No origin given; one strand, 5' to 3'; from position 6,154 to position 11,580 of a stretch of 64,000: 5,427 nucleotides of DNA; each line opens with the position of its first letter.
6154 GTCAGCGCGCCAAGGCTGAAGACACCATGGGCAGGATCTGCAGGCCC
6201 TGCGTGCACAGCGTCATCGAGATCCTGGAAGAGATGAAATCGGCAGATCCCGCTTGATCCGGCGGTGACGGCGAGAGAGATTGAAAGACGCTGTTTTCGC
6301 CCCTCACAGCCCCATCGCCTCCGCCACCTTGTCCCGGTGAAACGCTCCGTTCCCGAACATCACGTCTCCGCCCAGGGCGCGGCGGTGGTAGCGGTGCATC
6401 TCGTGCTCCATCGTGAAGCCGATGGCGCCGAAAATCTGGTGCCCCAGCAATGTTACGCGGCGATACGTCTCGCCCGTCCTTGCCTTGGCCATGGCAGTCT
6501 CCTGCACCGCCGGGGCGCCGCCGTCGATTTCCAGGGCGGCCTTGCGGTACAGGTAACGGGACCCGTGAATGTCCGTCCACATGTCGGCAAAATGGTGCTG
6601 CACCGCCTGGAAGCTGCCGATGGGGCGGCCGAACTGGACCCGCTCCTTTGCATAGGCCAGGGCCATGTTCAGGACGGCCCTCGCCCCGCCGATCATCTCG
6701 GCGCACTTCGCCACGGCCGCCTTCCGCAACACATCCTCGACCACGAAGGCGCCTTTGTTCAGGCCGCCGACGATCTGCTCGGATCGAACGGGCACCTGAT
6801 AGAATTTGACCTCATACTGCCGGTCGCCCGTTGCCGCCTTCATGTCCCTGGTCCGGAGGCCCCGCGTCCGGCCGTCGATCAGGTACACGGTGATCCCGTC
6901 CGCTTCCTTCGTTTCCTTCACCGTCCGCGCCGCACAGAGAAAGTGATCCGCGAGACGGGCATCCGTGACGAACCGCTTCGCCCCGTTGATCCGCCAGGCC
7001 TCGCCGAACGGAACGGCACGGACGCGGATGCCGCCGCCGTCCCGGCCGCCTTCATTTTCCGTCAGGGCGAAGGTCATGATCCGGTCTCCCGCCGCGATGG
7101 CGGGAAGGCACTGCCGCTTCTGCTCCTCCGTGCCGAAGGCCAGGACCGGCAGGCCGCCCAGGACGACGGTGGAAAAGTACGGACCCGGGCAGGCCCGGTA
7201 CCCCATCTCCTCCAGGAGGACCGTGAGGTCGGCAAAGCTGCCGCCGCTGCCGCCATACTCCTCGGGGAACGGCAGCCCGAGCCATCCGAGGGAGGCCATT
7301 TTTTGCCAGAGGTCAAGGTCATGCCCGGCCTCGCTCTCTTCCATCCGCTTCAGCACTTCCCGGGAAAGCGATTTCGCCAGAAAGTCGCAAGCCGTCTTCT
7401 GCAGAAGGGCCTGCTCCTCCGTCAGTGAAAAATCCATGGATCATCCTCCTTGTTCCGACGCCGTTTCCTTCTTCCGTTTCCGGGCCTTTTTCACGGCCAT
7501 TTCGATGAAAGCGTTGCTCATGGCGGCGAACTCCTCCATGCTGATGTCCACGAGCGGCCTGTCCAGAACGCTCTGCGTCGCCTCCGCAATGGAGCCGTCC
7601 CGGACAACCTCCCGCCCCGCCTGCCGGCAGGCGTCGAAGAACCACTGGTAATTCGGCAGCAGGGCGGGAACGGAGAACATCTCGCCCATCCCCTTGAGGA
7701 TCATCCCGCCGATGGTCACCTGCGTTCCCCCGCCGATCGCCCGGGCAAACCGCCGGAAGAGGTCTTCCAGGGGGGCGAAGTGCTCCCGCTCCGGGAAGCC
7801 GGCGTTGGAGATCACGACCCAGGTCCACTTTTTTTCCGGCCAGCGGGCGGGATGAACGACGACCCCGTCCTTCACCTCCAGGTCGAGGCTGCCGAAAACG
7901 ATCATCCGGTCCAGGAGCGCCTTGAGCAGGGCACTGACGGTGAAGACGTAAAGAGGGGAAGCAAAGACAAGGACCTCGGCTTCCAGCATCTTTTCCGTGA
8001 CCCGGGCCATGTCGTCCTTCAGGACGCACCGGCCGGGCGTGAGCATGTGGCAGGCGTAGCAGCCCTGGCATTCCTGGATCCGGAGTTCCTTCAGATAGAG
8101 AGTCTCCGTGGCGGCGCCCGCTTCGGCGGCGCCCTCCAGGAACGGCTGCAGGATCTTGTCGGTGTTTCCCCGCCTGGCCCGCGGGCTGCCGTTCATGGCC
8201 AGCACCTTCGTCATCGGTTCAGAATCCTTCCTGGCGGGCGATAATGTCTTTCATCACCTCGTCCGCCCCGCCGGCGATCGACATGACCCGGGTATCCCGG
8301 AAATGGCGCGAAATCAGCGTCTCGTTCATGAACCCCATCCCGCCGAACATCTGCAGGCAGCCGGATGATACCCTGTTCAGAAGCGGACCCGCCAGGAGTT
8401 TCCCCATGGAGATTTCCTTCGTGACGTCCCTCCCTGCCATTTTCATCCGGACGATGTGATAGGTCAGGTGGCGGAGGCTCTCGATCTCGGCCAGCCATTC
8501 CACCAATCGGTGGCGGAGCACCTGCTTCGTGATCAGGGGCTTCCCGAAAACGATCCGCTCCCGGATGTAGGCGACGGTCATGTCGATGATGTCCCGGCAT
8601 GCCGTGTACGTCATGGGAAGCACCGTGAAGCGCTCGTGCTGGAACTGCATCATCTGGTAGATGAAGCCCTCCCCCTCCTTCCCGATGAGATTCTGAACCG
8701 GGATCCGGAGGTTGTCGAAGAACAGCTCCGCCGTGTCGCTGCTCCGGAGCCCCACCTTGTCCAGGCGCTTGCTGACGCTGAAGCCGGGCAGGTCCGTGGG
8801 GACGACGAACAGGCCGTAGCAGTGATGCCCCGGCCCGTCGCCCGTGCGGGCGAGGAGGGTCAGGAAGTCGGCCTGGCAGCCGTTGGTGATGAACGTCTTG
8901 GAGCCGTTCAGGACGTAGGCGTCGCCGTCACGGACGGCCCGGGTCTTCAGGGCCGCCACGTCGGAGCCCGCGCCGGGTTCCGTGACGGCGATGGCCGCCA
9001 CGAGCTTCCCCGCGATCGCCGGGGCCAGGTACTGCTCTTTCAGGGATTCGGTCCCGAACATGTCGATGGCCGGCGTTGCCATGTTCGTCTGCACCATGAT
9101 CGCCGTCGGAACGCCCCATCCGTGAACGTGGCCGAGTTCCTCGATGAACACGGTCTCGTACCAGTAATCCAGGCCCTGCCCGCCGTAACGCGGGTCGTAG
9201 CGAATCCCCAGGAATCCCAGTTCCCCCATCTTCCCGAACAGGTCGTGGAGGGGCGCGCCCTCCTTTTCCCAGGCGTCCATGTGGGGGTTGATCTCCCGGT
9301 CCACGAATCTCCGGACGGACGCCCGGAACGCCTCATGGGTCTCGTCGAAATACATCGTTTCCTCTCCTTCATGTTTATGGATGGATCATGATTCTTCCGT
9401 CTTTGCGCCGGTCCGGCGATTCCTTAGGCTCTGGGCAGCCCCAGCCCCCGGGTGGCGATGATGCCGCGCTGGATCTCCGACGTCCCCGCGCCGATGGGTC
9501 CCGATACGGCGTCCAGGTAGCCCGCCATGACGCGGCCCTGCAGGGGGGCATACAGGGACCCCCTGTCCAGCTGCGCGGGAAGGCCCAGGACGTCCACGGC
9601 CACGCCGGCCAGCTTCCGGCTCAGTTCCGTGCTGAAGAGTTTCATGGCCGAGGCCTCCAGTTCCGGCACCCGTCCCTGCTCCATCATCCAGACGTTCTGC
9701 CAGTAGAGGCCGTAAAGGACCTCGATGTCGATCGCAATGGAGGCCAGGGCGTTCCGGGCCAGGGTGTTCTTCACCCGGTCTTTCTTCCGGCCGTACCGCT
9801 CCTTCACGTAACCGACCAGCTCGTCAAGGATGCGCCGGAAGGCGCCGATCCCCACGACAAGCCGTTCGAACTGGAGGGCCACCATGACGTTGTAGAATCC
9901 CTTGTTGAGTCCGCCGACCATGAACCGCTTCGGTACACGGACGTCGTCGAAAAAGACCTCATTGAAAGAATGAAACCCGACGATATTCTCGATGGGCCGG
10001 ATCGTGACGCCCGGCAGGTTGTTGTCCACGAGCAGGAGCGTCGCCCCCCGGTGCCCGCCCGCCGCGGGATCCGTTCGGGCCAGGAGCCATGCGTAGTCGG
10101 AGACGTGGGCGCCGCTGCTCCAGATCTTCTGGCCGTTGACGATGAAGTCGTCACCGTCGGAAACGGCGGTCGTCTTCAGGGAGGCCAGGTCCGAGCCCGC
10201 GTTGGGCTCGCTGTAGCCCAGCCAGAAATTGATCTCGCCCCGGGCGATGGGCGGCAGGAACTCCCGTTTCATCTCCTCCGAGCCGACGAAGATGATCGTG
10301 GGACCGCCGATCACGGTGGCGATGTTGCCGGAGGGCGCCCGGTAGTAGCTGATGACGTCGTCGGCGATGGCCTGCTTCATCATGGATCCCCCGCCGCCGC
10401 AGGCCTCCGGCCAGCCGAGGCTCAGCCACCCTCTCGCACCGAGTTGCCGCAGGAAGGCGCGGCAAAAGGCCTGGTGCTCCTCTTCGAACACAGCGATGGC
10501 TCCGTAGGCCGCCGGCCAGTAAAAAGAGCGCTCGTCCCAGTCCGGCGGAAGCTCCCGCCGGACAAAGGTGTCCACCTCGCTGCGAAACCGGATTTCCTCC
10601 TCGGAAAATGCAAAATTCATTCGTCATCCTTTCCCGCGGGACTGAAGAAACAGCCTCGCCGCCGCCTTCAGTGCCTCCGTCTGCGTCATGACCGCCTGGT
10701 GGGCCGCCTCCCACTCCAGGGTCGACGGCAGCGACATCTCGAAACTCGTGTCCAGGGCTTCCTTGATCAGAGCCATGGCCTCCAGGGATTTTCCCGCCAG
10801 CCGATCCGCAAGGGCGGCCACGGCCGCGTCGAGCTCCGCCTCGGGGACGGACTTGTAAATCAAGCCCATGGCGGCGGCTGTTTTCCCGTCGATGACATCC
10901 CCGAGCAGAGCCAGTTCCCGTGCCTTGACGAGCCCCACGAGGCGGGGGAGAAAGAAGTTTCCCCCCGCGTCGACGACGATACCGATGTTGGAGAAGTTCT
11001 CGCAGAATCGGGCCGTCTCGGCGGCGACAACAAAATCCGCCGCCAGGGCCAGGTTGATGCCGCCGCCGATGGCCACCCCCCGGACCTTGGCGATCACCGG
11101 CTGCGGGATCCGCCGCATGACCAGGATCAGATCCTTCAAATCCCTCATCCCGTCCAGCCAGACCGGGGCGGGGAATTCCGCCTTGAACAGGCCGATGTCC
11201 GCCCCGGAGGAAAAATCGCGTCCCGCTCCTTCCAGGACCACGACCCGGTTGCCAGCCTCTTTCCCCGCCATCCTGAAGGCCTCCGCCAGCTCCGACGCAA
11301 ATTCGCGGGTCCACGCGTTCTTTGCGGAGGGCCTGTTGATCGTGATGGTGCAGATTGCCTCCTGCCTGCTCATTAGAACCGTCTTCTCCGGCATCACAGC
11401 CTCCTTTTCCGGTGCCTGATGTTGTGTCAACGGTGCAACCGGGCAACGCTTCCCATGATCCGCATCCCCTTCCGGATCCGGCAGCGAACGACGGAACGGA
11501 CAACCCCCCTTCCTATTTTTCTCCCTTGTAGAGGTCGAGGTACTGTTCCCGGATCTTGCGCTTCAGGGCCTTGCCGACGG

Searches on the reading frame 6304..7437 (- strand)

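Call 96: search_protein_families(library=pfam, proteins=[window:6304-7437:-], max_evalue=0.00001)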
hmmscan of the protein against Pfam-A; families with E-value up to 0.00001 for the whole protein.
window:6304-7437:- (377 aa): 4 families
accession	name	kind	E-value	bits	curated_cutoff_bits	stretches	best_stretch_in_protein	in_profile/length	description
PF00441.29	Acyl-CoA_dh_1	-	5.8e-31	108.1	22.4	1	227-375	1-149/150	Acyl-CoA dehydrogenase, C-terminal domain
PF02771.21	Acyl-CoA_dh_N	-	2.2e-26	92.9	22.9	1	6-118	1-113/113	Acyl-CoA dehydrogenase, N-terminal domain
PF02770.24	Acyl-CoA_dh_M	-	6.7e-15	55.5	33.3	1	122-209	1-88/97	Acyl-CoA dehydrogenase, middle domain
PF08028.16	Acyl-CoA_dh_2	-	5.4e-12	46.6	22.7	1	245-352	4-121/134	Acyl-CoA dehydrogenase, C-terminal domain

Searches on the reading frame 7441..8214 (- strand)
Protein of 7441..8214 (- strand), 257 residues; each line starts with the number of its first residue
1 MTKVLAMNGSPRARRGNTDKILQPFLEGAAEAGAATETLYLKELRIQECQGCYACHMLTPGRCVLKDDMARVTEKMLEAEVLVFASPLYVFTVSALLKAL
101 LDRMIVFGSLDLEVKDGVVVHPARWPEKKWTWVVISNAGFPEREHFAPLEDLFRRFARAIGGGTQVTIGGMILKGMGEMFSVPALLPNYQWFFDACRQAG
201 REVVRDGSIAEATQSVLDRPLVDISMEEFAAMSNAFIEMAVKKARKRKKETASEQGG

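Call 96: search_protein_families(library=pfam, proteins=[window:7441-8214:-], max_evalue=0.00001)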
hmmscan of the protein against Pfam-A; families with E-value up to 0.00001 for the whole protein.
window:7441-8214:- (257 aa): 2 families
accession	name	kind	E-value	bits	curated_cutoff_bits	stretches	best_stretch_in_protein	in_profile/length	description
PF03358.20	FMN_red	-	7.6e-19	68.2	24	1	2-105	1-97/152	NADPH-dependent FMN reductase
PF02525.22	Flavodoxin_2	-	2.8e-13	50.4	27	1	2-139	1-137/198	Flavodoxin-like fold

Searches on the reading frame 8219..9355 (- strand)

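Call 96: search_protein_families(library=pfam, proteins=[window:8219-9355:-], max_evalue=0.00001)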
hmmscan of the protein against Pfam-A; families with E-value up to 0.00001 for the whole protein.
window:8219-9355:- (378 aa): 4 families
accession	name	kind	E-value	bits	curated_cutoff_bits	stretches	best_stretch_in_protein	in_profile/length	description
PF00441.29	Acyl-CoA_dh_1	-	9.2e-42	143.1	22.4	1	228-375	1-148/150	Acyl-CoA dehydrogenase, C-terminal domain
PF02771.21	Acyl-CoA_dh_N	-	2.5e-31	108.8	22.9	1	5-117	2-113/113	Acyl-CoA dehydrogenase, N-terminal domain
PF02770.24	Acyl-CoA_dh_M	-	1.8e-26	92.6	33.3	1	121-215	1-96/97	Acyl-CoA dehydrogenase, middle domain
PF08028.16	Acyl-CoA_dh_2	-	3.6e-07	31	22.7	1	254-358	12-126/134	Acyl-CoA dehydrogenase, C-terminal domain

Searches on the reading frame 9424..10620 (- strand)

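Call 96: search_protein_families(library=pfam, proteins=[window:9424-10620:-], max_evalue=0.00001)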
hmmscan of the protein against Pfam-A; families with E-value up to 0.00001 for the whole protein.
window:9424-10620:- (398 aa): 3 families
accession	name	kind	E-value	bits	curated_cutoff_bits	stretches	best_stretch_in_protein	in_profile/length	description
PF00441.29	Acyl-CoA_dh_1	-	8.7e-25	88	22.4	1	239-392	1-149/150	Acyl-CoA dehydrogenase, C-terminal domain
PF02770.24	Acyl-CoA_dh_M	-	3.5e-23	82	33.3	1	135-227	3-97/97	Acyl-CoA dehydrogenase, middle domain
PF02771.21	Acyl-CoA_dh_N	-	4.9e-16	59.5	22.9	1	6-129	1-113/113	Acyl-CoA dehydrogenase, N-terminal domain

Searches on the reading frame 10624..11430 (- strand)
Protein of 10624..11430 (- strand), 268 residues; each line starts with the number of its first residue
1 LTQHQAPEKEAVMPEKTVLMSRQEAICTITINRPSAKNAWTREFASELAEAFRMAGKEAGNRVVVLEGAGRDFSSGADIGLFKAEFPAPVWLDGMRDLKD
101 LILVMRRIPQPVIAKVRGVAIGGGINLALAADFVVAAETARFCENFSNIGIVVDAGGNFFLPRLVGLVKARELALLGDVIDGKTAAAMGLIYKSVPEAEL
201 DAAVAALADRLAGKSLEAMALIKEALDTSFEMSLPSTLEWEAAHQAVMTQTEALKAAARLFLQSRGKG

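Call 96: search_protein_families(library=pfam, proteins=[window:10624-11430:-], max_evalue=0.00001)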
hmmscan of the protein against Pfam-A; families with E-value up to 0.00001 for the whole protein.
window:10624-11430:- (268 aa): 2 families
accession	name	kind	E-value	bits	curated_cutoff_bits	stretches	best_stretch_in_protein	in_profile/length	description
PF00378.25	ECH_1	-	1.2e-52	179.2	27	1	22-263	2-242/251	Enoyl-CoA hydratase/isomerase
PF16113.10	ECH_2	-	9.3e-28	98.1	27.2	1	27-228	2-205/335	Enoyl-CoA hydratase/isomerase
